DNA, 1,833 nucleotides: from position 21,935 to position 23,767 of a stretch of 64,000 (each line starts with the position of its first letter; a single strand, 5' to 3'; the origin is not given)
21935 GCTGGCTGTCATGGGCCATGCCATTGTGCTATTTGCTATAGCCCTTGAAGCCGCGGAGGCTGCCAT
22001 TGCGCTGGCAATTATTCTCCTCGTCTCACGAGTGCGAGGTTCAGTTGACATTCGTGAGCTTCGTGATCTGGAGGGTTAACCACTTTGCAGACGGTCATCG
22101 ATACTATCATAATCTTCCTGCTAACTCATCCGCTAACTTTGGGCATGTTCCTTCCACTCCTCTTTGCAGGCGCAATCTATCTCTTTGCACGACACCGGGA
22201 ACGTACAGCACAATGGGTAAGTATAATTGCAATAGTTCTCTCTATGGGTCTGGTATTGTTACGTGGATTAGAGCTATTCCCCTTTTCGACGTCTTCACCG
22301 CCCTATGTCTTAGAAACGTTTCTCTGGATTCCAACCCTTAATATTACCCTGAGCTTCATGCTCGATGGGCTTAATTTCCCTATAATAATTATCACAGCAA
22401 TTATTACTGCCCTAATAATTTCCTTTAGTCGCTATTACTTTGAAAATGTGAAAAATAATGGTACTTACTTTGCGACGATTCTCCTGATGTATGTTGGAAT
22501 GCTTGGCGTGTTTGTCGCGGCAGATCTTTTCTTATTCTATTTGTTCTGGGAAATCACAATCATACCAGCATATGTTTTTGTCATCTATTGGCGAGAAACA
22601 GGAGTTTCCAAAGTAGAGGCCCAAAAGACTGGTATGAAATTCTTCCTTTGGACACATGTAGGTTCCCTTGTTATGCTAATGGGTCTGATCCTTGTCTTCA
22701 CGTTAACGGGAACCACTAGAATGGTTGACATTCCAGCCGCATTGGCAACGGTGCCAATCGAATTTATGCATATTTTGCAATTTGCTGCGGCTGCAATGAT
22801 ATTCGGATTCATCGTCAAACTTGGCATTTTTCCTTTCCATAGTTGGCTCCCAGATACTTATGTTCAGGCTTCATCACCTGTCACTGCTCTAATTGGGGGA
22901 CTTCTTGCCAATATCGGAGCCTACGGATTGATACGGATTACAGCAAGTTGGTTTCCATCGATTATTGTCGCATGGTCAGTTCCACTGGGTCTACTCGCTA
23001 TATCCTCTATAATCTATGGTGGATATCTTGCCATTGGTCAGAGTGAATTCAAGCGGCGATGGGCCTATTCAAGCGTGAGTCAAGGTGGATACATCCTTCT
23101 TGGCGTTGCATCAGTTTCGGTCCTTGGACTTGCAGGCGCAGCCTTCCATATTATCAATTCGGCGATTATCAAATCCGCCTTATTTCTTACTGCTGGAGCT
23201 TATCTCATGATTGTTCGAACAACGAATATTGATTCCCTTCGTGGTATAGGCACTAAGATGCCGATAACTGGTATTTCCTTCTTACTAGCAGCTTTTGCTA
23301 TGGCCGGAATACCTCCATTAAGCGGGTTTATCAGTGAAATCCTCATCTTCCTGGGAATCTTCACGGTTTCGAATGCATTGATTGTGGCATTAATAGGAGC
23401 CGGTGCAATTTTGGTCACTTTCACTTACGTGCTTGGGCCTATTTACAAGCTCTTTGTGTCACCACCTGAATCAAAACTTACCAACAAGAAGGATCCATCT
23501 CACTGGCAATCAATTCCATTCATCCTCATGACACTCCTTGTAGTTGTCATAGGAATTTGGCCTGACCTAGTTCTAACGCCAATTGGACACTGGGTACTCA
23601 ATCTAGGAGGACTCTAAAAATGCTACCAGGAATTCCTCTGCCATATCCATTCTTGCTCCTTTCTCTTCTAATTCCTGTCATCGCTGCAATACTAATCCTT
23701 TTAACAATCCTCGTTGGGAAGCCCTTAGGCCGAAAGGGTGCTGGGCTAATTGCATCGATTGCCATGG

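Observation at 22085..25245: Two supernumerary NuoM/ND4-like antiporter subunits inserted between nuoK and nuoL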

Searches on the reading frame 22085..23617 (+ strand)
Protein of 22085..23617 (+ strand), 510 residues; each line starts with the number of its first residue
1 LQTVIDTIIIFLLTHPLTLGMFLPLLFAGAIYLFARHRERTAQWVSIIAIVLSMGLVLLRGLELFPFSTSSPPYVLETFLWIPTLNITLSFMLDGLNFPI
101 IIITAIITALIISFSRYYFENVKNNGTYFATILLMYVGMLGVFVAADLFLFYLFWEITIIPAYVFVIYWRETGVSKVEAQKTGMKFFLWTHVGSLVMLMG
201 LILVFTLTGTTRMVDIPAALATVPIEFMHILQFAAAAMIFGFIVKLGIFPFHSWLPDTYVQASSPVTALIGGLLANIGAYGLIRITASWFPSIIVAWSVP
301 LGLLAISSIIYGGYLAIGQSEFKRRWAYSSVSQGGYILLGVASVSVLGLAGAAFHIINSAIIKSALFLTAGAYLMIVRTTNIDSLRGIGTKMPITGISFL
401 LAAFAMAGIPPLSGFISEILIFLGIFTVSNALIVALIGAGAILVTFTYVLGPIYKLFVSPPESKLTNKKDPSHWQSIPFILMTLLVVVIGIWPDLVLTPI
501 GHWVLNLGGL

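Call 4: search_protein_families(library=pfam, proteins=[window:22085-23617:+])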
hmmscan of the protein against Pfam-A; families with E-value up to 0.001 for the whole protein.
window:22085-23617:+ (510 aa): 2 families
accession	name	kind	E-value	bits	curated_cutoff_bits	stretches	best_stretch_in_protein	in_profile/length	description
PF00361.26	Proton_antipo_M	-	5.5e-60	203.5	21.5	1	145-438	1-288/294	NADH:quinone oxidoreductase/Mrp antiporter, TM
PF00662.26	Proton_antipo_N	-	0.00021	21.5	24.5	1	82-128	2-50/51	NADH-Ubiquinone oxidoreductase (complex I), chain 5 N-terminus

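Call 5: search_protein_families(library=ncbifam, proteins=[window:22085-23617:+])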
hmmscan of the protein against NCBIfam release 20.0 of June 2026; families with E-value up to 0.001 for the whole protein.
window:22085-23617:+ (510 aa): 74 families (the best 25 are shown)
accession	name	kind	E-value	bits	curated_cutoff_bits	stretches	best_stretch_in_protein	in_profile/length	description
TIGR01972.1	NDH_I_M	subfamily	1.1e-95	321.2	263.8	1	17-501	1-476/486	NADH-quinone oxidoreductase subunit M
NF009212.0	PRK12561.1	subfamily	1.1e-77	262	645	1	17-497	9-485/531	NAD(P)H-quinone oxidoreductase subunit 4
NF006419.0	PRK08668.1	equivalog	2.4e-71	241.3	617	1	80-500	55-474/613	NADH dehydrogenase subunit M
NF004500.0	PRK05846.1-4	equivalog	9.7e-71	239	550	1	15-501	5-496/525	NADH-quinone oxidoreductase subunit M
NF006240.0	PRK08376.1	subfamily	1.7e-66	225.2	662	1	18-498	8-497/521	putative monovalent cation/H+ antiporter subunit D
NF005060.0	PRK06473.1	equivalog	3e-66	224.2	747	1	21-496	6-470/500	NADH-quinone oxidoreductase subunit M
NF002713.0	PRK02546.1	subfamily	8.7e-63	212.6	827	1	17-495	11-486/533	NAD(P)H-quinone oxidoreductase subunit 4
NF004505.0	PRK05846.2-5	equivalog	5.4e-62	210.2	700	1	15-503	3-477/508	NADH-quinone oxidoreductase subunit M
NF004499.0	PRK05846.1-3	equivalog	7.6e-62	209.6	585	1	19-501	9-478/502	NADH-quinone oxidoreductase subunit M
NF005611.0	PRK07363.1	equivalog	3.4e-60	204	764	1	18-497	3-471/501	NADH-quinone oxidoreductase subunit M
NF009306.0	PRK12663.1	equivalog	1.4e-59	202.2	542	1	17-498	6-472/498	Na+/H+ antiporter subunit D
NF005818.0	PRK07691.1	equivalog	2.2e-58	198.5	586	1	19-497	8-473/496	Na+/H+ antiporter subunit D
NF004502.0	PRK05846.2-1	equivalog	4.2e-58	197.3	791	1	85-503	82-493/500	NADH-quinone oxidoreductase subunit M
NF004501.0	PRK05846.1-5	subfamily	5.3e-57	193.7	598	1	17-496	7-472/492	NADH-quinone oxidoreductase subunit M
NF009288.0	PRK12648.1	equivalog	8e-57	193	1104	1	18-500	4-478/954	monovalent cation/H+ antiporter subunit A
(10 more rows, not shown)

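Call 12: find_homologous_proteins(query=window:22085-23617:+, max_evalue=1e-20)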
Query window:22085-23617:+ (510 aa): 644 proteins with E <= 1e-20 among 8000 candidates; the best 120 are listed.
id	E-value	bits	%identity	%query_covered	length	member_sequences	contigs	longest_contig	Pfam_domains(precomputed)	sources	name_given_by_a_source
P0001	0.0e+0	1040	100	96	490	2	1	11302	PF00361.26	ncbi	-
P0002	8.5e-266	901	83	98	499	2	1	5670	PF00361.26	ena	-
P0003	8.4e-262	888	81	100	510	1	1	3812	PF00361.26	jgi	jgi:NADH-quinone oxidoreductase subunit M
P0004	5.8e-250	848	76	100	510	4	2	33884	PF00361.26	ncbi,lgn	-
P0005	3.4e-242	823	75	100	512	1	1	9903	PF00361.26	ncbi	ncbi:MAG: complex I subunit 5 family protein [Candidatus Thorarchaeota archaeon]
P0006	2.2e-221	754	67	100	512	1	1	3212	PF00662.27,PF00361.26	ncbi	-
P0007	6.2e-219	746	68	100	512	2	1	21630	PF00361.26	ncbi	ncbi:MAG: NuoM family protein [Promethearchaeota archaeon]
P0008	3.1e-215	734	67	100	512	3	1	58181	PF00361.26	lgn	-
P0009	4.4e-144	499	49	97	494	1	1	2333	PF00662.27,PF00361.26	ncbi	-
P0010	4.0e-142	493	47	97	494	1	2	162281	PF00662.27,PF00361.26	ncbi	-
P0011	8.0e-118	413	44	93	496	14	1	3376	PF00662.27,PF00361.26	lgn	-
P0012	4.6e-95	338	38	94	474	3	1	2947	PF00662.27,PF00361.26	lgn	-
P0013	1.8e-92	329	38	95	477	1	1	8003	PF00662.27,PF00361.26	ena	-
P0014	4.1e-91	324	38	95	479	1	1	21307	PF00662.27,PF00361.26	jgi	-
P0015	4.5e-91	324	38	95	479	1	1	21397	PF00662.27,PF00361.26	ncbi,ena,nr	ncbi:MAG: NADH-quinone oxidoreductase subunit M [Candidatus Bathyarchaeota archaeon]|nr:NADH-quinone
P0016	3.3e-90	322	37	95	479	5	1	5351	PF00662.27,PF00361.26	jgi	-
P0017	1.3e-89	320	38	94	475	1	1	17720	PF00662.27,PF00361.26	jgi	-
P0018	2.9e-89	318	38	94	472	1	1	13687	PF00662.27,PF00361.26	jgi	-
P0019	3.9e-89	318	37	95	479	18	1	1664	PF00662.27,PF00361.26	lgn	-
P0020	5.5e-86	308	40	82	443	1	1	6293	PF00662.27,PF00361.26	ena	-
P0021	8.3e-86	307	37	95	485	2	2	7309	PF00662.27,PF00361.26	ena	-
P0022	2.6e-85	305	37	95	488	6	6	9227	PF00662.27,PF00361.26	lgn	-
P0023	3.6e-85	305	37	92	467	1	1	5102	PF00662.27,PF00361.26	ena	-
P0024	7.6e-85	304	37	95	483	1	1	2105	PF00662.27,PF00361.26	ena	-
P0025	3.5e-84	302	37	94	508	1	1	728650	PF00361.26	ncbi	-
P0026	4.4e-84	301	37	95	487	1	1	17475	PF00662.27,PF00361.26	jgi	jgi:NADH-quinone oxidoreductase subunit M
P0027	1.3e-83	300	49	58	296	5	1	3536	PF00361.26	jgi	jgi:NADH-quinone oxidoreductase subunit M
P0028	3.3e-83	298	37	95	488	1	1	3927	PF00662.27,PF00361.26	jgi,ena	-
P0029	4.9e-83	298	37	95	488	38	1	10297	PF00662.27,PF00361.26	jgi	-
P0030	7.4e-82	294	36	95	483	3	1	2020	PF00662.27,PF00361.26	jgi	jgi:NADH-quinone oxidoreductase subunit M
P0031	5.9e-80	288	40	79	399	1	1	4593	PF00361.26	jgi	-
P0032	1.0e-79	287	36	96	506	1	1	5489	PF00361.26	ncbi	-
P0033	3.8e-79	285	35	98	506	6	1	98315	PF00361.26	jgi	jgi:NADH-quinone oxidoreductase subunit M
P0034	1.3e-74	270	34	93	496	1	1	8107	PF00361.26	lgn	-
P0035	1.5e-73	267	40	74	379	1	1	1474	PF00361.26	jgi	-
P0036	1.5e-67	247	35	83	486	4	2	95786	PF00361.26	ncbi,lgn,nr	ncbi:MAG TPA: hypothetical protein DEA47_03385 [Peptococcaceae bacterium]|nr:MAG: Multicomponent Na+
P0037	3.6e-67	245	35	96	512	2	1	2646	PF00361.26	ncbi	-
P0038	1.3e-64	237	35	95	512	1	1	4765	PF00361.26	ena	-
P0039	9.4e-63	231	35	95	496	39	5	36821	PF00361.26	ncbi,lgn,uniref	ncbi:F(420)H(2) dehydrogenase subunit M [Methanomethylovorans sp.]|uniref:F(420)H(2) dehydrogenase s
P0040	3.5e-62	229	34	95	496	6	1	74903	PF00361.26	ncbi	-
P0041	2.2e-61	226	32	86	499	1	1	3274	PF00361.26,PF01059.23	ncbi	ncbi:MAG: complex I subunit 4 family protein [Candidatus Hinthialibacter sp.]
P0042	4.8e-61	225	32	96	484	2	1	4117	PF00361.26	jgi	jgi:NADH-quinone oxidoreductase subunit M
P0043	1.2e-60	224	32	93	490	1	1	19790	PF00662.27,PF00361.26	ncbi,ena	-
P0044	1.2e-59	221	34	82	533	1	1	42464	PF00361.26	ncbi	-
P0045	2.7e-59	220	33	93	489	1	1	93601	PF00361.26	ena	-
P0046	3.1e-59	219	32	90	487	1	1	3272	PF00361.26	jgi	jgi:proton-translocating NADH-quinone oxidoreductase chain M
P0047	7.5e-59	218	34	93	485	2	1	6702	PF00361.26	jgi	-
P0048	1.4e-58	217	35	75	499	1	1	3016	PF00662.27,PF00361.26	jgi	jgi:proton-translocating NADH-quinone oxidoreductase chain M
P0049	7.3e-57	211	31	92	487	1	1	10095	PF00361.26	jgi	jgi:NADH-quinone oxidoreductase subunit M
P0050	1.1e-56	211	34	74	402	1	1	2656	PF00361.26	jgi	-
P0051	1.8e-56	210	33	84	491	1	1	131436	PF00361.26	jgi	jgi:NADH-quinone oxidoreductase subunit M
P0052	1.9e-56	210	33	83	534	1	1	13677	PF00361.26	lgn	-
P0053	2.1e-56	210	32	90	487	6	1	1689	PF00361.26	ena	-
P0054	3.4e-56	209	32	95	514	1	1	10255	PF00361.26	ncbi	ncbi:MAG: NADH-quinone oxidoreductase subunit M [Chloroflexota bacterium]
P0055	5.6e-55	205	33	80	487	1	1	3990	PF00361.26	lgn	-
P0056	8.5e-55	205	34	97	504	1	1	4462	PF00361.26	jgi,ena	-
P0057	9.4e-55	205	33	95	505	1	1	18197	PF00361.26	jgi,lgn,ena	-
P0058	9.6e-55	205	28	97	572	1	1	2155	PF00361.26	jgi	jgi:NADH-quinone oxidoreductase subunit M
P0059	1.0e-54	204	32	95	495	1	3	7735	PF00361.26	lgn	-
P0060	2.8e-54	203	30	88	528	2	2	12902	PF00361.26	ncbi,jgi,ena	-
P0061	1.3e-53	201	32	94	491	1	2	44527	PF00361.26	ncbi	-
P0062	1.6e-53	200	32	86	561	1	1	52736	PF00361.26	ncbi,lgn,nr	ncbi:NAD(P)H-quinone oxidoreductase subunit 4 [Calothrix sp. HK-06]|nr:NAD(P)H-quinone oxidoreductas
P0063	1.6e-53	200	33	89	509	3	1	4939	PF00361.26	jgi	jgi:NADH-quinone oxidoreductase subunit M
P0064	2.2e-53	200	38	66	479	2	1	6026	PF00361.26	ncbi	-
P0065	3.6e-53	199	31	94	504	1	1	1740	PF00361.26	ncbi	-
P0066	4.3e-53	199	31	91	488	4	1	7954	PF00361.26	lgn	-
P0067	5.5e-53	199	36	69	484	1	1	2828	PF00361.26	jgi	jgi:proton-translocating NADH-quinone oxidoreductase chain M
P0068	5.6e-53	199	36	69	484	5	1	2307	PF00361.26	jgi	jgi:NADH-quinone oxidoreductase subunit M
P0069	7.3e-53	198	32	97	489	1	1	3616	PF00361.26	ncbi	-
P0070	1.0e-52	198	29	94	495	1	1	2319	PF00361.26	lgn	-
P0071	1.9e-52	197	31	83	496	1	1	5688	PF00361.26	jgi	jgi:NADH-quinone oxidoreductase subunit M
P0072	6.4e-52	195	33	78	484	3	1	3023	PF00361.26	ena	-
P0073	3.8e-51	193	32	86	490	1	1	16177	PF00361.26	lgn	-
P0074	6.1e-51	192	33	69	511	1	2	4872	PF00361.26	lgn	-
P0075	6.9e-51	192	34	86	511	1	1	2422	PF00361.26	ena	-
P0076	1.3e-50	191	32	78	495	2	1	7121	PF00361.26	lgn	-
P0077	5.0e-50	189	29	94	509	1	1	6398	PF00361.26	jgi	jgi:NADH-quinone oxidoreductase subunit M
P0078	1.1e-49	188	29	94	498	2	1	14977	PF00361.26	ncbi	ncbi:MAG: NADH-quinone oxidoreductase subunit M [Candidatus Limnocylindrales bacterium]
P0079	1.2e-49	188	30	95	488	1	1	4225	PF00361.26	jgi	jgi:NADH-quinone oxidoreductase subunit M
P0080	1.9e-49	187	31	88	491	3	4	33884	PF00361.26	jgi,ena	jgi:NADH-quinone oxidoreductase subunit M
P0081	1.9e-49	187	34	70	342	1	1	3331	PF00361.26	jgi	jgi:NADH-quinone oxidoreductase subunit M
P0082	2.8e-49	187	31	77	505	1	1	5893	PF00361.26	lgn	-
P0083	5.0e-49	186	34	69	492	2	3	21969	PF00361.26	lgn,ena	-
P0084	5.3e-49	186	30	93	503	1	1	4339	PF00361.26,PF01059.23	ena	-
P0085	5.7e-49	185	31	91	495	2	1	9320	PF00361.26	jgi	-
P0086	8.2e-49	185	30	93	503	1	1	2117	PF00361.26,PF01059.23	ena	-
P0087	9.0e-49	185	29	93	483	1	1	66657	PF00361.26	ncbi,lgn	-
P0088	1.3e-48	184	30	93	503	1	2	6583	PF00361.26,PF01059.23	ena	-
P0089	1.6e-48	184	31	82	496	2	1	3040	PF00361.26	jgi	jgi:NADH-quinone oxidoreductase subunit M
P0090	1.8e-48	184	32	85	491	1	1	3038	PF00361.26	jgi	jgi:NADH-quinone oxidoreductase subunit M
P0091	1.8e-48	184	32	85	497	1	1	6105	PF00361.26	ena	-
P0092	1.9e-48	184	32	83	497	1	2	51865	PF00361.26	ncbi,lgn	-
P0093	3.1e-48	183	35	68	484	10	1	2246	PF00361.26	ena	-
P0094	6.9e-48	182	34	70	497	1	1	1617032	PF00361.26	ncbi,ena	-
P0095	7.9e-48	182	30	93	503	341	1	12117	PF00361.26,PF01059.23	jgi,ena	jgi:NADH-quinone oxidoreductase subunit M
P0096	9.0e-48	182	34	52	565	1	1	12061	PF00361.26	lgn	-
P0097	9.4e-48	181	29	90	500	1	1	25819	PF00662.27,PF00361.26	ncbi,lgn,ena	-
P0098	9.5e-48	181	34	78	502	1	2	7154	PF00361.26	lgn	-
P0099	1.3e-47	181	35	67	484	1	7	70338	PF00361.26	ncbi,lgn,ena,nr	ncbi:MAG TPA: NADH-quinone oxidoreductase subunit M [Rubrobacteraceae bacterium]|nr:NADH-quinone oxi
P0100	1.8e-47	181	32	83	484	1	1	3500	PF00361.26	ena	-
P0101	1.9e-47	180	35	70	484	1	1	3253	PF00361.26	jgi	jgi:NADH-quinone oxidoreductase subunit M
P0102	2.3e-47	180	31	78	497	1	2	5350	PF00361.26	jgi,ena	jgi:NADH-quinone oxidoreductase subunit M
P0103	2.4e-47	180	31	94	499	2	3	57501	PF00361.26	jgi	jgi:NADH-quinone oxidoreductase subunit M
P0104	3.3e-47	180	33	76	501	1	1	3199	PF10125.15,PF00361.26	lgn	-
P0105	8.8e-47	178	32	87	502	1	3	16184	PF00662.27,PF10125.15,PF00361.26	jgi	-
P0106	1.2e-46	178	33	80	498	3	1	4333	PF00361.26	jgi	jgi:NADH-quinone oxidoreductase subunit M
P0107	1.2e-46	178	33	81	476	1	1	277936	PF10125.15,PF00361.26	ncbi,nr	ncbi:MAG: proton-conducting transporter membrane subunit [Elusimicrobia bacterium]|nr:proton-conduct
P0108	1.4e-46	178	30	95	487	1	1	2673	PF00361.26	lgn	-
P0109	1.9e-46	177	35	67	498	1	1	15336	PF10125.15,PF00361.26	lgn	-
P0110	2.6e-46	177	28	91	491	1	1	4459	PF00361.26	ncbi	-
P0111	3.0e-46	176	29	84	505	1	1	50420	PF00361.26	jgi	-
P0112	4.8e-46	176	31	96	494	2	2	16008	PF00361.26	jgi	-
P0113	5.8e-46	176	31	89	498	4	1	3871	PF00361.26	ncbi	-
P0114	8.0e-46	175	27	91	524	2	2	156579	PF00361.26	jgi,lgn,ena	jgi:NADH-quinone oxidoreductase subunit M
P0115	8.4e-46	175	29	96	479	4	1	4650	PF00361.26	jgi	jgi:NADH-quinone oxidoreductase subunit M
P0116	1.3e-45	174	31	84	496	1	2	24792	PF10125.15,PF00361.26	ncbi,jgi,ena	-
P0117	1.4e-45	174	30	82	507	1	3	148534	PF00361.26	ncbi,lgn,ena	-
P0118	1.5e-45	174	32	74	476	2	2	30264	PF10125.15,PF00361.26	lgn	-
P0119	2.1e-45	174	33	69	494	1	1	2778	PF00361.26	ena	-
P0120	2.1e-45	174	30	82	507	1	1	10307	PF00662.27,PF00361.26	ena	-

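Call 14: find_related_loci(query=window:22085-23617:+, collection=genome_contigs, flank=10000)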
Query window:22085-23617:+ (510 aa) in genome_contigs; peptide patterns used: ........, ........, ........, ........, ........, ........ (x = any residue, [..] = any of these).
66 stretches matched a pattern; 7 encode a relative of the query (tblastn E <= 1e-3); 7 distinct loci.
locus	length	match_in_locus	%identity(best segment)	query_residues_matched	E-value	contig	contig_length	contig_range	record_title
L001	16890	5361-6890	76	1-510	0e+0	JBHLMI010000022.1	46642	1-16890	MAG: Promethearchaeota archaeon isolate DZ2M.271 DZ2M.271@1906, whole genome shotgun sequence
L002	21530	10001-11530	76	1-510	0e+0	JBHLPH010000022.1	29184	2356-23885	MAG: Promethearchaeota archaeon isolate H2M.135 H2M.135@1007, whole genome shotgun sequence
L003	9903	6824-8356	75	1-509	0e+0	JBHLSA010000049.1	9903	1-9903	MAG: Candidatus Thorarchaeota archaeon isolate TM2M.154 TM2M.154@15211, whole genome shotgun sequence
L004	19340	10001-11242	34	81-504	3e-72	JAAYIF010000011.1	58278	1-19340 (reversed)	MAG: Clostridia bacterium isolate AS09scLD_70 85850_AS09, whole genome shotgun sequence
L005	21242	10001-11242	35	81-504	2e-73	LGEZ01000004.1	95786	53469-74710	MAG: Clostridia bacterium 41_269 MPF_scaffold_7, whole genome shotgun sequence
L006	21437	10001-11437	27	7-504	2e-38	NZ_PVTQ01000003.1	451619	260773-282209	Donghicola tyrosinivorans strain DSM 100212 Ga0181042_103, whole genome shotgun sequence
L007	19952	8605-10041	27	7-504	1e-38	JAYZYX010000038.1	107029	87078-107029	MAG: Pseudomonadota bacterium isolate XB_MAG620 DB_MAG620_0038, whole genome shotgun sequence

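Call 17: find_encoding_contigs(protein=P0010, flank=10000, max_places=2)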
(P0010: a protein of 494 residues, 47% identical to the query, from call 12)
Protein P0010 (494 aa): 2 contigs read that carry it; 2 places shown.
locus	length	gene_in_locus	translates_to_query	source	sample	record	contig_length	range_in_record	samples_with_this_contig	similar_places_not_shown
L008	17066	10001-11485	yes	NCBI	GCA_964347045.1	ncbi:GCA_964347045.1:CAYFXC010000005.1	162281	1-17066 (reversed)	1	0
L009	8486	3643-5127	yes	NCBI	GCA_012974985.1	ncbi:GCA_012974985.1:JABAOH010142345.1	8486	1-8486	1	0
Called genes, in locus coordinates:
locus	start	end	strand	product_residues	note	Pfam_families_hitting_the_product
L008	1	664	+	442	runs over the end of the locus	PF02952:Fucose_iso_C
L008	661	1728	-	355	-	PF01040:UbiA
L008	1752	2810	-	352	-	PF00348:polyprenyl_synt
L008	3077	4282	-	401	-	PF03486:HI0933_like (faint), PF05834:Lycopene_cycl (faint), PF12831:FAD_oxidored, PF13450:NAD_binding_8 (weak), PF01494:FAD_binding_3, PF04820:Trp_halogenase (weak), PF01266:DAO (weak), PF22578:GGR_cat, +1 more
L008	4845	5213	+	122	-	PF00507:Oxidored_q4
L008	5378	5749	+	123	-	PF01058:Oxidored_q6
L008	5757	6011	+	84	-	-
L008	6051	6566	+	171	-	PF00329:Complex1_30kDa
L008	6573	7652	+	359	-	PF00346:Complex1_49kDa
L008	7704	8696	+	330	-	PF00146:NADHdh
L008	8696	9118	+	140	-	PF13534:Fer4_17 (faint), PF12797:Fer4_2 (faint), PF00037:Fer4, PF13237:Fer4_10, PF14697:Fer4_21, PF12838:Fer4_7, PF13187:Fer4_9, PF00037:Fer4, +5 more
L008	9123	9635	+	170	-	PF00499:Oxidored_q3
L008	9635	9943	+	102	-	PF00420:Oxidored_q2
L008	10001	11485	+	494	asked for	PF00662:Proton_antipo_N, PF00361:Proton_antipo_M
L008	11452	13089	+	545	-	PF00662:Proton_antipo_N (weak), PF00361:Proton_antipo_M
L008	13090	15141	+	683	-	PF00662:Proton_antipo_N, PF00361:Proton_antipo_M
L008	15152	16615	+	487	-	PF00361:Proton_antipo_M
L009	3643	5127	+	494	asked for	PF00662:Proton_antipo_N, PF00361:Proton_antipo_M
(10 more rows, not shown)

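Call 18: find_encoding_contigs(protein=P0015, flank=10000, max_places=2)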
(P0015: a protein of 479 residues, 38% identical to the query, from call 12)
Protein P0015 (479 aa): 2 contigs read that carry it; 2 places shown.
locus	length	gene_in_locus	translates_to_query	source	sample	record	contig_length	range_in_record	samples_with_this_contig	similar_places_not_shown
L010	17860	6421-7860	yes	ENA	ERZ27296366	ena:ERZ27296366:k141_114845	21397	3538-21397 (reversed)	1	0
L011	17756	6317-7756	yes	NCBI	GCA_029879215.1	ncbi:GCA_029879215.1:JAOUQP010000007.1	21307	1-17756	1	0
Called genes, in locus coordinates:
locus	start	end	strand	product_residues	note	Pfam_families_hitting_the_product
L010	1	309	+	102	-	?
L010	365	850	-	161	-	-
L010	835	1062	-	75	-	-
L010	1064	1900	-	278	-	-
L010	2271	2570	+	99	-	-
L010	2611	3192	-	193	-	PF00352:TBP, PF11858:DUF3378 (faint), PF00352:TBP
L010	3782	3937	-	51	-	-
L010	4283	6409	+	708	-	PF00662:Proton_antipo_N, PF00361:Proton_antipo_M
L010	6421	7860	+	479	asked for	PF00662:Proton_antipo_N, PF00361:Proton_antipo_M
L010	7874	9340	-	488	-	PF00662:Proton_antipo_N, PF00361:Proton_antipo_M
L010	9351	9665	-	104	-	PF00420:Oxidored_q2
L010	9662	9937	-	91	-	-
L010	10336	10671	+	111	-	PF00507:Oxidored_q4 (weak)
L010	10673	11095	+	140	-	PF01058:Oxidored_q6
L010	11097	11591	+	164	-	PF00329:Complex1_30kDa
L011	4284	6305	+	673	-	PF00662:Proton_antipo_N, PF00361:Proton_antipo_M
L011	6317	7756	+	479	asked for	PF00662:Proton_antipo_N, PF00361:Proton_antipo_M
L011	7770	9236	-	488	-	PF00662:Proton_antipo_N, PF00361:Proton_antipo_M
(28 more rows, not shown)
